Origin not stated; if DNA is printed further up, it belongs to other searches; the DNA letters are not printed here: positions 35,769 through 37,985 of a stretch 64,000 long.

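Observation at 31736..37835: Lasso-peptide-type RiPP operon (S9 peptidase-B-C-D) embedded in core alphaproteobacterial genes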

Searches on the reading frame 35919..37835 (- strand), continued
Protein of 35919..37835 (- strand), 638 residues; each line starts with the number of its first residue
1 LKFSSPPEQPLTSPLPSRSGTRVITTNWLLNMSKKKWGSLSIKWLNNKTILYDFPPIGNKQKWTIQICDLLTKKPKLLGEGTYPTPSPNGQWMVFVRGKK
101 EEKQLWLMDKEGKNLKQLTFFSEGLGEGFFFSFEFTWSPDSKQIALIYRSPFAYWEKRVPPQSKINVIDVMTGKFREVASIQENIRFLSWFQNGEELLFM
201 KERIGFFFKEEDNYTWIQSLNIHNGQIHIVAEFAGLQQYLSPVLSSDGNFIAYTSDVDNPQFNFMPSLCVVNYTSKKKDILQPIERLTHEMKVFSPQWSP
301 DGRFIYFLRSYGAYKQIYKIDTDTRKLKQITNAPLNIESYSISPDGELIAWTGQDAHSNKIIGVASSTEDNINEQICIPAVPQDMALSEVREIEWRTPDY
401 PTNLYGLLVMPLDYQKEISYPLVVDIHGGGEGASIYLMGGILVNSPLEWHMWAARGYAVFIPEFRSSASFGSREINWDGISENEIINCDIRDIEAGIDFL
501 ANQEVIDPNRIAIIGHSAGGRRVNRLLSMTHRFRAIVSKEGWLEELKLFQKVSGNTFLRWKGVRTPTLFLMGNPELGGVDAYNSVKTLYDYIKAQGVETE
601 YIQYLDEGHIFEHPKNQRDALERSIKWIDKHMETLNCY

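Call 55: find_encoding_contigs(protein=P0242, flank=10000, max_places=1)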
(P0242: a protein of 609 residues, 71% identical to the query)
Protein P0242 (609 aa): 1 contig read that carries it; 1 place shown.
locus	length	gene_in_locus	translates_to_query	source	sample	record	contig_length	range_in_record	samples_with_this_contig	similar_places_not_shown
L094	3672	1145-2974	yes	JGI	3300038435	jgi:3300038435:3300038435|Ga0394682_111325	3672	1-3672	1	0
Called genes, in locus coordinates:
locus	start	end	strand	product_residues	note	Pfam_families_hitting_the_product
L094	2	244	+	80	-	?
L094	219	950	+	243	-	PF18912:DZR_2, PF00156:Pribosyltran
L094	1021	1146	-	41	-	-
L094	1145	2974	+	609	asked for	PF26550:Tricorn_2nd (faint), PF07676:PD40 (faint), PF26549:Tricorn_N (weak), PF25174:Beta-prop_THOC3 (faint), PF00326:Peptidase_S9, PF01738:DLH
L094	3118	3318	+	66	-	-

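Call 77: predict_structure(alignment_id=A3)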
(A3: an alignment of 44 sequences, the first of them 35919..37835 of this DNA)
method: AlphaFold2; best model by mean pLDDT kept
length: 638 residues; sequences in the alignment: 44
mean_pLDDT: 88.9   pTM: 0.90
mean pLDDT of the five models: 88.9, 88.6, 87.7, 87.0, 86.9
residues with pLDDT >= 90: 443; 70-90: 136; 50-70: 44; < 50: 15
segments of 3 or more residues with pLDDT < 50: 546-555, 636-638
pLDDT, mean of each block of 10 residues (from residue 1): 70 95 93 67 95 82 91 91 95 94 95 95 80 91 96 80 95 93 93 95 83 91 93 90 94 91 90 73 90 95 96 93 93 93 95 94 83 81 95 93 94 93 91 89 94 97 92 65 76 96 96 96 90 95 60 52 92 92 91 95 95 94 98 63
secondary structure, 60 per line:
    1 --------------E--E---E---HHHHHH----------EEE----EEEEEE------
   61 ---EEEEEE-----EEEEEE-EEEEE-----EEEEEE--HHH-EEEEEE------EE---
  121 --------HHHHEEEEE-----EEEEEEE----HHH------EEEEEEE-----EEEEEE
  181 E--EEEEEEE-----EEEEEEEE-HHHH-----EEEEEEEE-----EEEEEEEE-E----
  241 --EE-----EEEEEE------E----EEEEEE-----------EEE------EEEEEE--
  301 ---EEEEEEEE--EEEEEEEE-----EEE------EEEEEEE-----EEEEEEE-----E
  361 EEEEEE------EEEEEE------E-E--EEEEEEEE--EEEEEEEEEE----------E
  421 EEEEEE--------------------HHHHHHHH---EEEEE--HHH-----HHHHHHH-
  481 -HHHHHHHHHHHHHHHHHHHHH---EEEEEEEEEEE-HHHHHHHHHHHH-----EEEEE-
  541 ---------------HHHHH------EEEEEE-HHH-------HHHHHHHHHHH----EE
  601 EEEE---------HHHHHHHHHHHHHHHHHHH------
elements in order: H26-31 E42-44 E49-54 E64-69 E75-80 E82-86 E92-97 E104-109 H129-132 E133-137 E143-149 E163-169 E175-181 E184-190 E196-203 H205-208 E214-221 E227-234 E250-255 E267-272 E284-286 E293-298 E304-311 E314-321 E327-329 E336-342 E348-354 E360-366 E373-378 E390-397 E400-409 E420-426 H447-454 E458-462 H473-479 H482-502 E506-516 H518-529 E535-539 H556-560 E567-572 H584-594 E599-604 H614-632
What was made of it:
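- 35919..37835 (-): S9 (prolyl-oligopeptidase family) serine peptidase 'E': N-terminal beta-propeller plus C-terminal alpha/beta hydrolase. Ser517 (GHSAGG) and His609 are invariant; Asp580 is nearly invariant. The AF2 model has pLDDT 88.9 (call 77).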

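Call 79: fold_search(model_id=the predicted structure, library=pdb)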
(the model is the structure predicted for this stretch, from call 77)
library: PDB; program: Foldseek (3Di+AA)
matches with E <= 10: 1885; with E <= 0.001: 1598
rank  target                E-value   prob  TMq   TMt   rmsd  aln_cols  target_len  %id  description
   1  8wt1_D                5.6e-33  1.00  0.75  0.74   4.7       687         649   18  Crystal structure of S9 carboxypeptidase from Geobacillus sterothermophilus (released 2024-03-13)
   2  8wt1_C                2.2e-32  1.00  0.74  0.72   5.2       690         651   18  Crystal structure of S9 carboxypeptidase from Geobacillus sterothermophilus (released 2024-03-13)
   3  8wt1_F                6.0e-32  1.00  0.73  0.72   5.0       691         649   18  Crystal structure of S9 carboxypeptidase from Geobacillus sterothermophilus (released 2024-03-13)
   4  8wt1_H                1.4e-31  1.00  0.74  0.73   4.8       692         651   18  Crystal structure of S9 carboxypeptidase from Geobacillus sterothermophilus (released 2024-03-13)
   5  8wt1_A                1.8e-31  1.00  0.76  0.75   4.7       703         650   18  Crystal structure of S9 carboxypeptidase from Geobacillus sterothermophilus (released 2024-03-13)
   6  8wt1_G                5.2e-31  1.00  0.75  0.74   4.7       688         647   18  Crystal structure of S9 carboxypeptidase from Geobacillus sterothermophilus (released 2024-03-13)
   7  2d5l                  8.9e-28  1.00  0.58  0.56   7.6       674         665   18  Crystal Structure of Prolyl Tripeptidyl Aminopeptidase from Porphyromonas gingivalis (released 2006-09-19)
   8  4hxf                  1.9e-27  1.00  0.67  0.69   5.6       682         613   17  Acylaminoacyl peptidase in complex with Z-Gly-Gly-Phe-chloromethyl ketone (released 2013-05-08)
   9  7ep9_A                3.0e-27  1.00  0.71  0.69   6.1       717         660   15  The structure of carboxypeptidase from Fusobacterium nucleatum (released 2021-10-27)
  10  2z3w                  3.1e-27  1.00  0.57  0.56   7.4       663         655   17  Prolyl tripeptidyl aminopeptidase mutant E636A (released 2008-02-19)
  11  5yzo_A                3.3e-27  1.00  0.73  0.72   5.3       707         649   16  Crystal structure of S9 peptidase mutant (S514A) from Deinococcus radiodurans R1 (released 2018-11-14)
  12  4hxg_B                5.9e-27  1.00  0.68  0.71   5.8       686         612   17  Pyrococcus horikoshii acylaminoacyl peptidase (orthorhombic crystal form) (released 2013-05-08)
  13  5jrk_B                7.3e-27  1.00  0.66  0.63   6.3       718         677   16  Crystal Structure of the Sphingopyxin I Lasso Peptide Isopeptidase SpI-IsoP (SeMet-derived) (released 2016-09-28)
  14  2dcm                  7.3e-27  1.00  0.57  0.55   7.6       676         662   17  The Crystal Structure of S603A Mutated Prolyl Tripeptidyl Aminopeptidase Complexed with Substrate (released 2006-09-19)
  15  5yzn_D                8.1e-27  1.00  0.72  0.71   5.4       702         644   15  Crystal structure of S9 peptidase (active form) from Deinococcus radiodurans R1 (released 2018-11-14)
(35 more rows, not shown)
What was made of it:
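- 35919..37835 (-): Foldseek's best match is S9 carboxypeptidase 8WT1 at TM 0.75; the SpI-IsoP isopeptidase ranks 13th (call 79).
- On Atxe2/SpI-IsoP lasso peptide isopeptidase (NF033523): This fold is shared by all S9 peptidases; SpI-IsoP ranks 13th, behind carboxypeptidases (call 79).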
